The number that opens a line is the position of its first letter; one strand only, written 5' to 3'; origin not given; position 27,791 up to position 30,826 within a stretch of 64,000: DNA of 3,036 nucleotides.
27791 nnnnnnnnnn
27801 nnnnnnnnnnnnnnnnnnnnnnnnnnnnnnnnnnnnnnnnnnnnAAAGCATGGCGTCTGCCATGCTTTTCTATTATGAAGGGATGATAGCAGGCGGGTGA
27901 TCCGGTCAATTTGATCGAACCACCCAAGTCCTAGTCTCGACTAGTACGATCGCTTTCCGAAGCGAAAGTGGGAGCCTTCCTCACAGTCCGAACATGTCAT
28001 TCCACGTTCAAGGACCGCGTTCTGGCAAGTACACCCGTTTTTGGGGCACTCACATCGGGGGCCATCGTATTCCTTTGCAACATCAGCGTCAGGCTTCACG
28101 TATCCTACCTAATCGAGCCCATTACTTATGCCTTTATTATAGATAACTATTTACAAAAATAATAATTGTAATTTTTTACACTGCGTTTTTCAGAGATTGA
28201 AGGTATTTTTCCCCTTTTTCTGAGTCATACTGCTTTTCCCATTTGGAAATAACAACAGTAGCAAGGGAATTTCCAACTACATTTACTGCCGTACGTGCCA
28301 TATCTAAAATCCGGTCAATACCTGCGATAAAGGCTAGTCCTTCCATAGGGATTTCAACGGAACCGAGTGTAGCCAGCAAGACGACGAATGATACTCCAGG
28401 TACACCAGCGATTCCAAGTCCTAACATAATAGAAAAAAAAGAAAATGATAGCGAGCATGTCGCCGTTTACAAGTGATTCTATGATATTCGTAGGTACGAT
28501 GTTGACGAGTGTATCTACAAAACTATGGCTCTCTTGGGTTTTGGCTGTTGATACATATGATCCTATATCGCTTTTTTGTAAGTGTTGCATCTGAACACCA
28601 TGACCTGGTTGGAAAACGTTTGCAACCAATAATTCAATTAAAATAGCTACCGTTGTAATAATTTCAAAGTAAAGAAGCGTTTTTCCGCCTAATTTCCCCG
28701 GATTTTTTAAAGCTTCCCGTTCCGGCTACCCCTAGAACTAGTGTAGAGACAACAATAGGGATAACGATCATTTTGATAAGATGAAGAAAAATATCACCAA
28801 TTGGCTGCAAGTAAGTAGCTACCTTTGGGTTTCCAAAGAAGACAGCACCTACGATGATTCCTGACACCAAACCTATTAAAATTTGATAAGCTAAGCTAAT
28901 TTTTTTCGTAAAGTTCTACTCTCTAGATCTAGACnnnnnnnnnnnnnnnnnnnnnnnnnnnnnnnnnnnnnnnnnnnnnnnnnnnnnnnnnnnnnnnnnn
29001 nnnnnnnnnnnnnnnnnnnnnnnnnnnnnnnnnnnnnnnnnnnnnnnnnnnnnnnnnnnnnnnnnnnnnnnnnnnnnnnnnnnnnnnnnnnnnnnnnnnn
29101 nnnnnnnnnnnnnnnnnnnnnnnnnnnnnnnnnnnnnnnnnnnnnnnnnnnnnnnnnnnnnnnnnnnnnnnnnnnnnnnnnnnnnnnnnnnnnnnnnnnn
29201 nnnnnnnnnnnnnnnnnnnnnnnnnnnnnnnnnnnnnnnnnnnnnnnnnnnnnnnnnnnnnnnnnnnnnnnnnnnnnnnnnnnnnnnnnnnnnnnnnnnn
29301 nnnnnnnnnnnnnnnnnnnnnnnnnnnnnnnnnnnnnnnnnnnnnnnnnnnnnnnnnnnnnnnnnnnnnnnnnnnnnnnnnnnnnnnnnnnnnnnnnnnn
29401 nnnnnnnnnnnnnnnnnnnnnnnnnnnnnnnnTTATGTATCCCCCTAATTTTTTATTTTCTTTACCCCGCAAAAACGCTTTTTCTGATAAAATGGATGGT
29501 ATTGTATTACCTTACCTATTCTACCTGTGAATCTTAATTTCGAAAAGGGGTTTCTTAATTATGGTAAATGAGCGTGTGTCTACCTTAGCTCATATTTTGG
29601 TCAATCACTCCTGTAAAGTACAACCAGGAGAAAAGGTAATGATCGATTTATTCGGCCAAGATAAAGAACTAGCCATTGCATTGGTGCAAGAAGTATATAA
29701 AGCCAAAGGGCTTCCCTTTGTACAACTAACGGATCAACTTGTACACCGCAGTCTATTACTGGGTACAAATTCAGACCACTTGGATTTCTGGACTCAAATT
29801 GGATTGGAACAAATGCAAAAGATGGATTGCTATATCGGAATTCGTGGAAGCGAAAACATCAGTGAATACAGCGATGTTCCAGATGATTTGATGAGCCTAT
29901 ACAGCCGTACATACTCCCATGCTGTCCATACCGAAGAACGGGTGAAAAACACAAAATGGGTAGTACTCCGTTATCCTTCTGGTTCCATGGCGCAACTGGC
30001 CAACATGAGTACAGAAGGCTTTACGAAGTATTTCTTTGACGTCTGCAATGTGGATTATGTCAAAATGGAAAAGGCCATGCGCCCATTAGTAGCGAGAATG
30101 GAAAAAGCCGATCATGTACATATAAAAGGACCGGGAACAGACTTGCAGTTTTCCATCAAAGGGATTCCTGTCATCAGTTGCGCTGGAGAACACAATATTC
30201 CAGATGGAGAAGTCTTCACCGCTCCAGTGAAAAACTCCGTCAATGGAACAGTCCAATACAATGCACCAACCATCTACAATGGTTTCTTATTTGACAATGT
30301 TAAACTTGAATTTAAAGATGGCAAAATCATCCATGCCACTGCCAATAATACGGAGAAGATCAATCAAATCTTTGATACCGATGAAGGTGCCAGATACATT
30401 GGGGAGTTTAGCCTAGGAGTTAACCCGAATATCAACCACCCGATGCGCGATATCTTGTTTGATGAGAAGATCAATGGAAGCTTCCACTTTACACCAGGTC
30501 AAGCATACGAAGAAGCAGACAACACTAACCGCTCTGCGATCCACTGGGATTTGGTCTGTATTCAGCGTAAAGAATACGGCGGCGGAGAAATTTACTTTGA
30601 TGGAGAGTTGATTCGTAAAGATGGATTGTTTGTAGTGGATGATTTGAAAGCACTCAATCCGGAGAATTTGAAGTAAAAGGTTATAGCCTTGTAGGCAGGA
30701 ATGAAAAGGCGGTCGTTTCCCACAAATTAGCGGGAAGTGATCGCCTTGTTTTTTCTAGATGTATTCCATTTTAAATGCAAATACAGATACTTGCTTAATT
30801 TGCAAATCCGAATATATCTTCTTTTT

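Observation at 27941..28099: Unannotated GC-rich SmtA/BmtA-like metallothionein gene on the minus strand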

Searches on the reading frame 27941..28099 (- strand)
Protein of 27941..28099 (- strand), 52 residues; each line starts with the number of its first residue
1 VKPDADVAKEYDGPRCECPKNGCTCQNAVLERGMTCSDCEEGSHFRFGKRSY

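Call 4: search_protein_families(library=pfam, proteins=[window:27944-28099:-], max_evalue=1)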
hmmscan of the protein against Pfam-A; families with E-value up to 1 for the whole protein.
seq(52 aa): 0 families

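Call 12: find_homologous_proteins(query=window:27944-28099:-, max_evalue=10)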
Query seq(52 aa): no candidate shares three 5-residue words with the query. No homologue found.

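Call 14: search_solved_structures(query=window:27944-28099:-, max_evalue=10, show_alignments=3)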
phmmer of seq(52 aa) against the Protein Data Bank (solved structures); distinct sequences matched with E-value up to 10: 1.
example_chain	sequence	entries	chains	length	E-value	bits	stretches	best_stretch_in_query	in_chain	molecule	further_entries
7txf_F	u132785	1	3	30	0.82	13.5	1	16-37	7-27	Alpha-conotoxin VxXXB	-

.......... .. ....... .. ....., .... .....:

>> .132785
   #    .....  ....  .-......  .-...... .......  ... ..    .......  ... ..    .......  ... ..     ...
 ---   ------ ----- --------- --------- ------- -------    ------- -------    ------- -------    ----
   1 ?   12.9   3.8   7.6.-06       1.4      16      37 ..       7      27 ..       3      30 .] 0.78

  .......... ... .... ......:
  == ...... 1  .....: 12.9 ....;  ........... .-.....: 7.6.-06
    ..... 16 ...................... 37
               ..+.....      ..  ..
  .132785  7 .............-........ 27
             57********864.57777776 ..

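Call 15: search_protein_families(library=ncbifam, proteins=[window:27944-28099:-], max_evalue=1)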
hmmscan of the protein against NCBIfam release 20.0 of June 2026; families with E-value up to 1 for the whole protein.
seq(52 aa): 0 families

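Call 16: find_encoding_contigs(protein=window:27941-28099:-, flank=3000, max_places=6)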
Protein window:27941-28099:- (52 aa): no gene with exactly this product is on record in the collection.

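Call 20: search_protein_representatives(protein=window:27944-28099:-)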
Query: 52 residues. Proteins with E-value up to 0.001 (for the whole library): 0; up to 1e-10: 0; up to 1e-30: 0. The best 0 are listed.

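Call 25: find_related_loci(query=window:27944-28099:-, collection=metagenome_contigs, flank=5000)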
Query seq(52 aa) (52 aa) in metagenome_contigs; peptide patterns used: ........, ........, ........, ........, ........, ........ (x = any residue, [..] = any of these).
121 stretches matched a pattern, but none encodes a relative of the query by tblastn (E <= 1e-3).

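Call 57: search_dna_similar(query=window:27944-28099:-, collection=plasmids, mode=protein, max_evalue=10, max_rows=15)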
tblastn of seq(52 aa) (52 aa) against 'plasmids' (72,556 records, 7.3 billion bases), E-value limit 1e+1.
Records with a match: 21; places in all: 21; records where one place covers at least 80% of the query: 0.
Best place of each record, by identity: 60-80% 9; <60% 12.
By first word of the organism name: Escherichia 20; Mycobacterium 1.
By predicted mobility (MOB-suite, as given by PLSDB): non-mobilizable 18; mobilizable 3.
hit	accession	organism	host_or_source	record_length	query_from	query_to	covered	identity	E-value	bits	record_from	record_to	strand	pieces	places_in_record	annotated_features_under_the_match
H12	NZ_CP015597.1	Mycobacterium adipatum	-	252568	8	46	75%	43.9%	2e+0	32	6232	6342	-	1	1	hypothetical protein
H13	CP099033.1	Escherichia coli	culture,Pooled faeces sample collected ...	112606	15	36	42%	59.1%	7e-2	36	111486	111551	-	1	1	DUF4165 domain-containing protein | Ig-like domain-containing protein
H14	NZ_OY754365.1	Escherichia coli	hen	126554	15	36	42%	59.1%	7e-2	36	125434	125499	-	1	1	DUF4165 domain-containing protein | Ig-like domain-containing protein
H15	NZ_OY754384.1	Escherichia coli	hen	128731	15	36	42%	59.1%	7e-2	36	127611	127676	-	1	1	DUF4165 domain-containing protein | Ig-like domain-containing protein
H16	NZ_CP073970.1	Escherichia coli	Poultry,pure culture,Cloacal sample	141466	15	36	42%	59.1%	7e-2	36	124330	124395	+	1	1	DUF4165 domain-containing protein | Ig-like domain-containing protein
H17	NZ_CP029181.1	Escherichia coli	Homo sapiens,feces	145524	15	36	42%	59.1%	7e-2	36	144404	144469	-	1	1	DUF4165 domain-containing protein | Ig-like domain-containing protein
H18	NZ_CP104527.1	Escherichia coli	Poultry,Pullet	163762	15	36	42%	59.1%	7e-2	36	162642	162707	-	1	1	DUF4165 domain-containing protein | Ig-like domain-containing protein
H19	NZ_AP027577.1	Escherichia coli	Homo sapiens,whole organism,feces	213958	15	36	42%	59.1%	7e-2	36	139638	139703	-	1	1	DUF4165 domain-containing protein | Ig-like domain-containing protein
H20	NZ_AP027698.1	Escherichia coli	-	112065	15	36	42%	59.1%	1e-1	35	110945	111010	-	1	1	DUF4165 domain-containing protein | Ig-like domain-containing protein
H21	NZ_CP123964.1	Escherichia coli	pure culture,Waterfowl manure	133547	15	36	42%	59.1%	3e+0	31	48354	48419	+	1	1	none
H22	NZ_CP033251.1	Escherichia coli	chicken,cell culture,stool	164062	15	36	42%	59.1%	3e+0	31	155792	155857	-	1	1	Ig-like domain-containing protein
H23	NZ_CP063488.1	Escherichia coli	Gallus gallus,chicken stool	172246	15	36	42%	59.1%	3e+0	31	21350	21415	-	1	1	Ig-like domain-containing protein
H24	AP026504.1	Escherichia coli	whole organism,animal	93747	20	36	33%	64.7%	8e-1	33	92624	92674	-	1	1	hypothetical protein (x2)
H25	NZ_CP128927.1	Escherichia coli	-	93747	20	36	33%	64.7%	8e-1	33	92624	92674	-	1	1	Ig-like domain-containing protein | DUF4165 domain-containing protein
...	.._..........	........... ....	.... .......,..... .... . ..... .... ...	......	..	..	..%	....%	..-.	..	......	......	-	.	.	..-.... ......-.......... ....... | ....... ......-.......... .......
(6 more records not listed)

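Call 59: get_annotated_region(hit=H12, flank=1500)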
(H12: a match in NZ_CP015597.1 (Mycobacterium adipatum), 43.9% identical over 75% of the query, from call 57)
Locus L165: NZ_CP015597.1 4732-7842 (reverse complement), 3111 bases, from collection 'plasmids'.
description: Mycobacterium adipatum strain YC-RL4 plasmid pMYC1, complete sequence
organism: Mycobacterium adipatum (NCBI taxid 1682113)
taxonomy: Bacteria; Actinomycetota; Actinomycetes; Mycobacteriales; Mycobacteriaceae; Mycobacterium; Mycobacterium adipatum
host: -; source: -; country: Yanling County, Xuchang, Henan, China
typing (MOB-suite, as given by PLSDB): non-mobilizable; replicon rep_cluster_248
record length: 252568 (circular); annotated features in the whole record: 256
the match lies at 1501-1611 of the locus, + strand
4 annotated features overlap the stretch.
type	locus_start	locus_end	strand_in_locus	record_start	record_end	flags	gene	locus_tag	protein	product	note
CDS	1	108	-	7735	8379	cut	-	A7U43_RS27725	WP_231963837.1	hypothetical protein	-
CDS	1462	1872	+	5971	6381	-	-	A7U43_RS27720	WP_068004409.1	hypothetical protein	-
CDS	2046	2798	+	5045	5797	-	-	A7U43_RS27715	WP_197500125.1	hypothetical protein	-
CDS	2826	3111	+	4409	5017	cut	-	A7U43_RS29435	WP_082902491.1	hypothetical protein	-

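Call 68: predict_structure(protein=window:27944-28099:-)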
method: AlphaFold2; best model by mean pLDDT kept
length: 52 residues; sequences in the alignment: 1
mean_pLDDT: 63.7   pTM: 0.36
mean pLDDT of the five models: 63.7, 57.1, 55.3, 55.0, 51.9
residues with pLDDT >= 90: 0; 70-90: 15; 50-70: 33; < 50: 4
segments of 3 or more residues with pLDDT < 50: 49-52
pLDDT, mean of each block of 10 residues (from residue 1): 58 68 67 67 63 39
secondary structure, 60 per line:
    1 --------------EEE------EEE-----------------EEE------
elements in order: E15-17 E24-26 E44-46

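Call 70: fold_search(model_id=the predicted structure, library=pdb)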
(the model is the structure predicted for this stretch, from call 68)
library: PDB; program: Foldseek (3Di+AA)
matches with E <= 10: 0; with E <= 0.001: 0
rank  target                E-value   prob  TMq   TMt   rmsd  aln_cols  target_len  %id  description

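Call 74: search_dna_similar(query=window:27944-28099:-, collection=phages, mode=protein, max_evalue=10, max_rows=10)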
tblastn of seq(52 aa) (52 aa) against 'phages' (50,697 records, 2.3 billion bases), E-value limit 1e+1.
No match.

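Call 88: find_related_loci(query=A2, collection=viral_contigs, flank=3000)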
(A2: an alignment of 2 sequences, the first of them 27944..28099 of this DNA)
Query A2 (52 aa) in viral_contigs; peptide patterns used: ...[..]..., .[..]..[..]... (x = any residue, [..] = any of these).
28 stretches matched a pattern, but none encodes a relative of the query by tblastn (E <= 1e-3).

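Call 92: search_protein_families(library=pfam, alignment_id=A2, max_evalue=10)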
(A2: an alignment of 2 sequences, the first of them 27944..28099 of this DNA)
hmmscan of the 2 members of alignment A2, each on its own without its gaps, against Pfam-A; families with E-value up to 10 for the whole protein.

A. member 1, window:27944-28099:- (52 aa): 0 families

B. families by the number of members that match (of 2 scanned): 2 families
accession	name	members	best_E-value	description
PF00053.31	EGF_laminin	1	0.011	Laminin EGF domain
PF01986.22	DUF123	1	0.15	Domain of unknown function DUF123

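Call 93: search_protein_families(library=phrogs, alignment_id=A2, max_evalue=10)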
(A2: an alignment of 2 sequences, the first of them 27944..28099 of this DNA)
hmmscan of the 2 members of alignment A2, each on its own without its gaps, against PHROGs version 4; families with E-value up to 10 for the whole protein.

A. member 1, window:27944-28099:- (52 aa): 0 families

B. families by the number of members that match (of 2 scanned): 0 families

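Call 94: search_solved_structures(query=A2, max_evalue=10, show_alignments=3)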
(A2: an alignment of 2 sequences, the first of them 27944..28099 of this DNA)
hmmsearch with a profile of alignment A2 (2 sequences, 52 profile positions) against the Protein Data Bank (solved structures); distinct sequences matched with E-value up to 10: 2.
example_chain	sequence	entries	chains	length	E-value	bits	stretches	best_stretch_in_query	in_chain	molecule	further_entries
9y3p_I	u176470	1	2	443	0.88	12.6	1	23-44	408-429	Translation initiation factor eIF2B subunit gamma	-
6caj_J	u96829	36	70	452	0.91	12.6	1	23-44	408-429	Translation initiation factor eIF-2B subunit gamma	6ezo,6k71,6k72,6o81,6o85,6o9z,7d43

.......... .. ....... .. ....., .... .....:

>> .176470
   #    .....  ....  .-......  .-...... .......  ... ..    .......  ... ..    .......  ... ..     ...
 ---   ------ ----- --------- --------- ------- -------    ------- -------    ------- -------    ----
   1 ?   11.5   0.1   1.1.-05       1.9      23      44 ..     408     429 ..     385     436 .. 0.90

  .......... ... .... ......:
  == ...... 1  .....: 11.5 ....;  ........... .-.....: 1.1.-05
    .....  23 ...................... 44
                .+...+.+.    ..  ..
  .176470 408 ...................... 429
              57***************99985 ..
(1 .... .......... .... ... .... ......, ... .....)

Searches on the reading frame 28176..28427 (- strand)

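Call 4: search_protein_families(library=pfam, proteins=[window:28176-28427:-], max_evalue=1)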
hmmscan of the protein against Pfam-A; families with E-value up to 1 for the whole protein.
window:28176-28427:- (83 aa): 1 family
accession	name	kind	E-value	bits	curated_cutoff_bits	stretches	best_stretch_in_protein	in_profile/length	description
PF00375.23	SDF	-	6e-18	65.5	27.9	1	3-63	327-387/387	Sodium:dicarboxylate symporter family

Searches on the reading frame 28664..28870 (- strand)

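Call 4: search_protein_families(library=pfam, proteins=[window:28664-28870:-], max_evalue=1)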
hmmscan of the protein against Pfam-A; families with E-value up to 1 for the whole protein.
window:28664-28870:- (68 aa): 1 family
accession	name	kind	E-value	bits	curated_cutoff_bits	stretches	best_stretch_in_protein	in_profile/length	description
PF00375.23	SDF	-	9.1e-13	48.4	27.9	1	2-63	10-68/387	Sodium:dicarboxylate symporter family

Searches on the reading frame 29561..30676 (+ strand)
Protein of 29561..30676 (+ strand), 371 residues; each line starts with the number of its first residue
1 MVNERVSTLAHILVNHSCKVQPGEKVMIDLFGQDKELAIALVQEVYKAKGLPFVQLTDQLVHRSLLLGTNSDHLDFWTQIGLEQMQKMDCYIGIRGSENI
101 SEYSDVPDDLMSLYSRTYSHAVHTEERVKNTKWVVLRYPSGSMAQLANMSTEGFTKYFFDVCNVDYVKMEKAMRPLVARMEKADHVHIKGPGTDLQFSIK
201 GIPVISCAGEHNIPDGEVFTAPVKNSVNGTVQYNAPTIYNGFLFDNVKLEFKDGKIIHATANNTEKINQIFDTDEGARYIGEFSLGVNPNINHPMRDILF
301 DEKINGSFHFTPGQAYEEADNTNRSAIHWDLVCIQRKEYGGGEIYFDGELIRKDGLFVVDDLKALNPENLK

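Call 4: search_protein_families(library=pfam, proteins=[window:29561-30676:+], max_evalue=1)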
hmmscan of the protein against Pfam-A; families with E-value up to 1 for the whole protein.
window:29561-30676:+ (371 aa): 2 families
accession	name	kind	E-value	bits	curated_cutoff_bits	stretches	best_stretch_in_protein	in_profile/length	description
PF02073.20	Peptidase_M29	-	8.9e-56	189.9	27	1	3-337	2-386/406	Thermophilic metalloprotease (M29)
PF18788.6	DarA_N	-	0.0014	18.9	27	1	159-275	3-80/122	Defence against restriction A N-terminal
